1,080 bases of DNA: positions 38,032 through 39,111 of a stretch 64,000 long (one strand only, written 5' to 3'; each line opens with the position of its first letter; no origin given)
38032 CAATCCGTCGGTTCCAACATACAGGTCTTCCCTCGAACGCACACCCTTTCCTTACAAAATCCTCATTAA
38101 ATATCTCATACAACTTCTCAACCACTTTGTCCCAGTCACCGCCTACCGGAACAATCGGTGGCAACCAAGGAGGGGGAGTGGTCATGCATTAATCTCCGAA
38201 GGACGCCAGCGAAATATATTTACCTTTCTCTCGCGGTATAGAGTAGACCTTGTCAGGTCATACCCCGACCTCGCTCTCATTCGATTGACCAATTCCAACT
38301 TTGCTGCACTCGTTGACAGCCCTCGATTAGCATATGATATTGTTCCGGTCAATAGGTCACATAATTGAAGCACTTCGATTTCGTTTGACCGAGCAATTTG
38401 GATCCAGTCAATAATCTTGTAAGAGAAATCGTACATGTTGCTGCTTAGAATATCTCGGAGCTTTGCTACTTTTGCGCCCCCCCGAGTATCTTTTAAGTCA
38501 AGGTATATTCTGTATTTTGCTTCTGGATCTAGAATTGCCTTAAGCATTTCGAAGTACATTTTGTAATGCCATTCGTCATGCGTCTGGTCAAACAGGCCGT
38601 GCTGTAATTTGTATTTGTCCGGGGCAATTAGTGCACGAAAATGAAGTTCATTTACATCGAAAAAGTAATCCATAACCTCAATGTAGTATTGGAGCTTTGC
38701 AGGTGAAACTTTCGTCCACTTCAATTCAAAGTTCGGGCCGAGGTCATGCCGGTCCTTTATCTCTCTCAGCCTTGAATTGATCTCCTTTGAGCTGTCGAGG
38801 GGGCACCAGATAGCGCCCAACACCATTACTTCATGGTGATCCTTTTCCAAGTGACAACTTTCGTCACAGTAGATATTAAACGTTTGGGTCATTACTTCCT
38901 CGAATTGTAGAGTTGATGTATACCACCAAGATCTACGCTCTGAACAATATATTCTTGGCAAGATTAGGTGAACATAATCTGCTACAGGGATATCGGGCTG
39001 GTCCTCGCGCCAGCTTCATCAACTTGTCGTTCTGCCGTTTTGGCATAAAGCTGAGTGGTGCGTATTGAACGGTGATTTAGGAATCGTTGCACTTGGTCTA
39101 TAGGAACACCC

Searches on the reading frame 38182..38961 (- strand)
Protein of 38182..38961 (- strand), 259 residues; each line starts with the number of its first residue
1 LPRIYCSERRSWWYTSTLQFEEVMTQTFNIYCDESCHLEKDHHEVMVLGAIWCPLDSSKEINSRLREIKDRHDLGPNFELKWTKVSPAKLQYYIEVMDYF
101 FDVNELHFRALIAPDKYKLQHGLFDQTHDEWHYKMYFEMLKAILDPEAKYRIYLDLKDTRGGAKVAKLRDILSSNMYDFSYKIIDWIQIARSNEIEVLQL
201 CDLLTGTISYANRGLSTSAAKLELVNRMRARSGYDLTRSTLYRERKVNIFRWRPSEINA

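Call 66: search_protein_families(library=pfam, proteins=[window:38182-38961:-], max_evalue=0.001)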
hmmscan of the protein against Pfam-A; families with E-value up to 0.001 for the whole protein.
window:38182-38961:- (259 aa): 1 family
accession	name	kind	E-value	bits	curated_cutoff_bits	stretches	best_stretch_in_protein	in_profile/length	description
PF12686.12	DUF3800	-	1.7e-12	48.7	21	1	29-210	1-148/149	Protein of unknown function (DUF3800)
